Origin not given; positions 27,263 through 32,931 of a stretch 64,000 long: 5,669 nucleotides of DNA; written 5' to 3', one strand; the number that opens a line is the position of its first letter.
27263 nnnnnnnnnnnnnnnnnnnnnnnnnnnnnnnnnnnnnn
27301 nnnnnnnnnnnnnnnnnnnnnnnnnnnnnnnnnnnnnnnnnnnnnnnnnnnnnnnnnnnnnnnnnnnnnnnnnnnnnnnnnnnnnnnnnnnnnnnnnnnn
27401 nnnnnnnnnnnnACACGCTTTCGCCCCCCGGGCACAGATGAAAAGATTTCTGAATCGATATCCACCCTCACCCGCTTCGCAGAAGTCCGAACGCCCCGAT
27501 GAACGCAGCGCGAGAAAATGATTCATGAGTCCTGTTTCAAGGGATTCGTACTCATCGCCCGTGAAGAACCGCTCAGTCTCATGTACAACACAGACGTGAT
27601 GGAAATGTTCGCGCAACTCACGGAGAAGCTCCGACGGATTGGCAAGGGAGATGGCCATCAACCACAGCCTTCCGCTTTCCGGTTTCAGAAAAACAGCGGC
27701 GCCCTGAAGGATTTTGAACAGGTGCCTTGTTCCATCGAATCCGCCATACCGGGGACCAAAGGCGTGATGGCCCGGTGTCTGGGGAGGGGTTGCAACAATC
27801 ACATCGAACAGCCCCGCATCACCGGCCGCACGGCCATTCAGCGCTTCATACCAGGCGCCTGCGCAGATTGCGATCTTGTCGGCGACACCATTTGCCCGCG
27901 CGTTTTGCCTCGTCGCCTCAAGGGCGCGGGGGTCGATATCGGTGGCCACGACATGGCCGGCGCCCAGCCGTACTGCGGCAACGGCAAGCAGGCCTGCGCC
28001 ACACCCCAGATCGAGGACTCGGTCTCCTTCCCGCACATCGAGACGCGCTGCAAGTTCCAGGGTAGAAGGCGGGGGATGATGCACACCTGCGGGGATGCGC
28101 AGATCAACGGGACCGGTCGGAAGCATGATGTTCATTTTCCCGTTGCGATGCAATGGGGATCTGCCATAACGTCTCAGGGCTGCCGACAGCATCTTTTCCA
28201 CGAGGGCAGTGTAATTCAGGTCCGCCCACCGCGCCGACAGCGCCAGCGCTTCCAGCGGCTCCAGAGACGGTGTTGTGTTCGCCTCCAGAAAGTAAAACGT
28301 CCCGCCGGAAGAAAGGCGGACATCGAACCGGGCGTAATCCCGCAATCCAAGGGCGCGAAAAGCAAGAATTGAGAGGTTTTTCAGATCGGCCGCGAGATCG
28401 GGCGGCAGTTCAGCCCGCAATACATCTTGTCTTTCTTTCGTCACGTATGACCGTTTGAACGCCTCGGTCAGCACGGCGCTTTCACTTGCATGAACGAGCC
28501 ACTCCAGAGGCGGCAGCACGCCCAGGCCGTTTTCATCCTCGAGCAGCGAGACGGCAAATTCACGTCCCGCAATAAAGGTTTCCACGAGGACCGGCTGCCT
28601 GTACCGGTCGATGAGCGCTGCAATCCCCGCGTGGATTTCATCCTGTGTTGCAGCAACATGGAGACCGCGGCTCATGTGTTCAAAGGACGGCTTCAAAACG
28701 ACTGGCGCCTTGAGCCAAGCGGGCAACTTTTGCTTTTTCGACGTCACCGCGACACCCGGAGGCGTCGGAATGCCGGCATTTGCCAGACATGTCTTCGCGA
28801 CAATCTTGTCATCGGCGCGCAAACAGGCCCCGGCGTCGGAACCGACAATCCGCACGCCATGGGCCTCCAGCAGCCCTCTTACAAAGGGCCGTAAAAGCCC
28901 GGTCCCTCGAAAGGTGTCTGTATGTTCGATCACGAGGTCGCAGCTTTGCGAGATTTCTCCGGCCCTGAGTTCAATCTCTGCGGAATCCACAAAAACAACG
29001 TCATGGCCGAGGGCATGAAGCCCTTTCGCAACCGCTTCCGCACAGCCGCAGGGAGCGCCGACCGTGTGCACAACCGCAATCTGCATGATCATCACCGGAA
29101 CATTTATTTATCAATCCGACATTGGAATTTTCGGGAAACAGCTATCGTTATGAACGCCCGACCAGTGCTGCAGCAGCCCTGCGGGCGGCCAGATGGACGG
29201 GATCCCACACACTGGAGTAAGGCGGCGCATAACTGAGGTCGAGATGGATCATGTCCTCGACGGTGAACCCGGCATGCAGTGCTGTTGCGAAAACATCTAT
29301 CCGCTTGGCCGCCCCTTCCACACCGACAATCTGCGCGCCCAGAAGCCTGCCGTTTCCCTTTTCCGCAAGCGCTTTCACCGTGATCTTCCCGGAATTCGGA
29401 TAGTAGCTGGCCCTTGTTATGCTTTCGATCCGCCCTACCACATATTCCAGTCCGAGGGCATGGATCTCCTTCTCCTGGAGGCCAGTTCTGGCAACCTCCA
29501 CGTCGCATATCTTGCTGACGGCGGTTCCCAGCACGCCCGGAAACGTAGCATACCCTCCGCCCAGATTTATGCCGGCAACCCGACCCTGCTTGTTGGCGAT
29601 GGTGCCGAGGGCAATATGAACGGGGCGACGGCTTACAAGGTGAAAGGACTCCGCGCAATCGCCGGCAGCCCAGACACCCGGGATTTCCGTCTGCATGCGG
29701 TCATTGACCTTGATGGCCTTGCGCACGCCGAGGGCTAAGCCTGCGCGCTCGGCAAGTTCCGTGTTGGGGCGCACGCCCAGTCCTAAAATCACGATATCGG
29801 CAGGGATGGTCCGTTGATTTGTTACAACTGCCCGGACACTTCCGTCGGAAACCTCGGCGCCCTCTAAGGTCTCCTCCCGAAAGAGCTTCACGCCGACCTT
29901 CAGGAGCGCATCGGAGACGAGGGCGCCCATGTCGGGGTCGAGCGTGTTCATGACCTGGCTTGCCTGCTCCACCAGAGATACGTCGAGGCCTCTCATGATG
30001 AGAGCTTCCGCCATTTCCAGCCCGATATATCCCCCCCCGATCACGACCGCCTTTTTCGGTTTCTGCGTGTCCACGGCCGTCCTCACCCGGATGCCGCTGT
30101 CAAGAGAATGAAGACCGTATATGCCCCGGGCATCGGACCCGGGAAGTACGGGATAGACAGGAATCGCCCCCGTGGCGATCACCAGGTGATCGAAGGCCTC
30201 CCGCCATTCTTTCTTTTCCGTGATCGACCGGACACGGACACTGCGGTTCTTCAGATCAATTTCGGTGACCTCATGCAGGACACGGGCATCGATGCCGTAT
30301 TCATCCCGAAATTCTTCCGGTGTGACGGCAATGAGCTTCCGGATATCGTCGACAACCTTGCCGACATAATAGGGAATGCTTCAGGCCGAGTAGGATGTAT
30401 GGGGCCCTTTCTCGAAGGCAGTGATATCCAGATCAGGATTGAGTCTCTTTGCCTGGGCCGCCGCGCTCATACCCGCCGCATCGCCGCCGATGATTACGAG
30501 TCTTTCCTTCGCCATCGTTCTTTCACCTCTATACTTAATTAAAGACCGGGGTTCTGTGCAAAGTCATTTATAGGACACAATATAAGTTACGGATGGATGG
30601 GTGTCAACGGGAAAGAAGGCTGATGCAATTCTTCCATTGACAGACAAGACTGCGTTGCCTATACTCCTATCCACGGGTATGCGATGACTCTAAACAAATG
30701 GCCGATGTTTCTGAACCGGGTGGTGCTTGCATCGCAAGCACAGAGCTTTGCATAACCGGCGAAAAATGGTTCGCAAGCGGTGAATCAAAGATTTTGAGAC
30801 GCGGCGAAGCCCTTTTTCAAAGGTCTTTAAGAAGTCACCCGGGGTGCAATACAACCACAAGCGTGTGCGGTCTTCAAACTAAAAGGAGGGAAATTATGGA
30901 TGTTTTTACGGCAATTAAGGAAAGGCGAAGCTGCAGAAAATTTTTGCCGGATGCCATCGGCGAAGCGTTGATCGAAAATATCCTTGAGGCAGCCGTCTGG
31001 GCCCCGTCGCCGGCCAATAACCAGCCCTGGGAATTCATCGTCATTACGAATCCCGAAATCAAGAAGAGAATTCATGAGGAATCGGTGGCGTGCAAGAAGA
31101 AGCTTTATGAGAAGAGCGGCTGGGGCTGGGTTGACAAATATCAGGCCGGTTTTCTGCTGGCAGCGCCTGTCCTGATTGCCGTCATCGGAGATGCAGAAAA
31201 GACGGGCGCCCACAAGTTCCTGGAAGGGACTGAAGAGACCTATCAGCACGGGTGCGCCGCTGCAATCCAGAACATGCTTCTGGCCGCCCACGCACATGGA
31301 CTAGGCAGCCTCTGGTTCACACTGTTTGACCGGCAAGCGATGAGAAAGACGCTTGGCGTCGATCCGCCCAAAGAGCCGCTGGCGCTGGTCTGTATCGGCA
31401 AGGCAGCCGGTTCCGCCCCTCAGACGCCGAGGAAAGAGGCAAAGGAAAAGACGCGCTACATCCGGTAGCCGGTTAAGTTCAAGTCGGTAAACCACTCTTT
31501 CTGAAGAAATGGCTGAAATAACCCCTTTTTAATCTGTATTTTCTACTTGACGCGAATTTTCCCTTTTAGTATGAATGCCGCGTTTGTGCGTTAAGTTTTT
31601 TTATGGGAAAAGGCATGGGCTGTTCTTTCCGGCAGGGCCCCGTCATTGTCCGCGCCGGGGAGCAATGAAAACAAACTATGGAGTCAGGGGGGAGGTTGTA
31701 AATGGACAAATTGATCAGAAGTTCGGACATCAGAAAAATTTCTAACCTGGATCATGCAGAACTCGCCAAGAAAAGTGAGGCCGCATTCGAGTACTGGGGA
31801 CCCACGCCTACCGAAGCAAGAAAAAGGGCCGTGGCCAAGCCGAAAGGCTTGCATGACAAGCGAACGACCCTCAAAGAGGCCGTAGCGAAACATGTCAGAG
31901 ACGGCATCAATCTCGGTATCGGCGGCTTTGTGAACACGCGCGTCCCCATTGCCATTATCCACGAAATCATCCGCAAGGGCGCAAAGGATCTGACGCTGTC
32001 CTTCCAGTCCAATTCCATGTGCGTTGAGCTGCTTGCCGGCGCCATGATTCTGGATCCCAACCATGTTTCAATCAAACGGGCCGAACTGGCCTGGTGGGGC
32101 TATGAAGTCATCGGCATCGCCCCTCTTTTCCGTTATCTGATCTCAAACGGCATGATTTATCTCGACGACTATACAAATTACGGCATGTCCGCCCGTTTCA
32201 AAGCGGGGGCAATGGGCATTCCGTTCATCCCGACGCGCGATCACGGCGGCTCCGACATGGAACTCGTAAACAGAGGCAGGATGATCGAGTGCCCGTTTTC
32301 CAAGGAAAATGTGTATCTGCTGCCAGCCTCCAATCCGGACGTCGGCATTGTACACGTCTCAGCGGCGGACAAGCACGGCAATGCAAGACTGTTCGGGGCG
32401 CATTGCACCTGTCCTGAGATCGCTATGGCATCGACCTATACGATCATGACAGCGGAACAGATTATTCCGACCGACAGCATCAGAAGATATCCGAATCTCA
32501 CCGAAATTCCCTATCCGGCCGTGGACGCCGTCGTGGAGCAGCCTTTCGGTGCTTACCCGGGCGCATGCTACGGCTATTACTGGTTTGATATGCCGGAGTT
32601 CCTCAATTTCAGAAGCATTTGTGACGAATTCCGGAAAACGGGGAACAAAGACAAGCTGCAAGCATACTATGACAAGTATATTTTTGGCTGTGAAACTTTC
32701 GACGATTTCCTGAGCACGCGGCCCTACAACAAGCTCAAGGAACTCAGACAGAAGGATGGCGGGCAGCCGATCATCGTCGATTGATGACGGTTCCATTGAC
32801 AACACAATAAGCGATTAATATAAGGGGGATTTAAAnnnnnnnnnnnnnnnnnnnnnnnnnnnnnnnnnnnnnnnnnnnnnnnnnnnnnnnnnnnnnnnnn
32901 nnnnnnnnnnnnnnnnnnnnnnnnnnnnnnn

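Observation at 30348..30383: In-frame UGA at the catalytic Cys position of a CoADR-family enzyme, with a SECIS-like hairpin 15 nt downstream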

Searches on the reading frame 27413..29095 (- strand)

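Call 22: search_protein_families(library=pfam, proteins=[window:27413-29095:-], max_evalue=0.00001)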
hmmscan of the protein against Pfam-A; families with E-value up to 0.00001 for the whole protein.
window:27413-29095:- (561 aa): 10 families
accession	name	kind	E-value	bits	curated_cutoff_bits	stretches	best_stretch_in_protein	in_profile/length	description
PF07478.18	Dala_Dala_lig_C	-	1.5e-23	83.8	24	1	106-303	4-203/204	D-ala D-ala ligase C-terminus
PF06325.19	PrmA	-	4.9e-18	66.1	22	1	352-435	158-232/296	Ribosomal protein L11 methyltransferase (PrmA)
PF05175.20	MTS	-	5.6e-15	55.8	23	1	348-510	23-166/170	Methyltransferase small domain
PF13847.12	Methyltransf_31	-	4.4e-10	39.9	27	1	356-474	3-105/145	Methyltransferase domain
PF13649.12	Methyltransf_25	-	2.9e-09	37.9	27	1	360-434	1-69/97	Methyltransferase domain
PF13535.11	ATP-grasp_4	-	6.3e-08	32.8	27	1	129-273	2-149/160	ATP-grasp domain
PF09445.16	Methyltransf_15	-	7.4e-08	32.6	22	1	359-439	3-81/165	RNA cap guanine-N2 methyltransferase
PF08241.18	Methyltransf_11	-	3.8e-06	27.9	21.2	0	361-408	1-44/95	Methyltransferase domain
PF02475.24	TRM5-TYW2_MTfase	-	3.8e-06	27.4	28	1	354-411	34-92/164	TRM5/TYW2 methyltransferase domain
PF03602.21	Cons_hypoth95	-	6.4e-06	26.4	24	0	356-438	41-122/182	Conserved hypothetical protein 95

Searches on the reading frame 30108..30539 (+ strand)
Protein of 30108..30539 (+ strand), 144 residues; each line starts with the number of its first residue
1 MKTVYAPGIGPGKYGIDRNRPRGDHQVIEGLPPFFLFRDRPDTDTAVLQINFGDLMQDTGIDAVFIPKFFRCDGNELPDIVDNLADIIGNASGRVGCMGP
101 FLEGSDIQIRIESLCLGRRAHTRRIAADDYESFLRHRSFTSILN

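Call 47: search_protein_families(library=pfam, proteins=[window:30108-30539:+], max_evalue=0.01)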
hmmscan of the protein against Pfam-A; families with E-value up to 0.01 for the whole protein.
window:30108-30539:+ (144 aa): 0 families

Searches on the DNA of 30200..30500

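Call 21: search_rna_families(source=window, start=30200, end=30500, threshold=evalue, max_evalue=10)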
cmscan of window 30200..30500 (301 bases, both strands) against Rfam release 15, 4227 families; matches with E-value up to 10: 1.
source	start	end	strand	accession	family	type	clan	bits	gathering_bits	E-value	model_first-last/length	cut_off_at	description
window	30409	30445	-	RF01373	CRISPR-DR60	Gene; CRISPR;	-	16.8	45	2.2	1-37/37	no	CRISPR RNA direct repeat element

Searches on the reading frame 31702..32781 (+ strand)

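Call 22: search_protein_families(library=pfam, proteins=[window:31702-32781:+], max_evalue=0.00001)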
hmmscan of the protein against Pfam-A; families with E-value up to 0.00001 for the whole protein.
window:31702-32781:+ (360 aa): 1 family
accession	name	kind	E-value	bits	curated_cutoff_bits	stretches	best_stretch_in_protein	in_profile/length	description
PF01144.29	CoA_trans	-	1.2e-23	84.1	23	1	55-280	2-217/217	Coenzyme A transferase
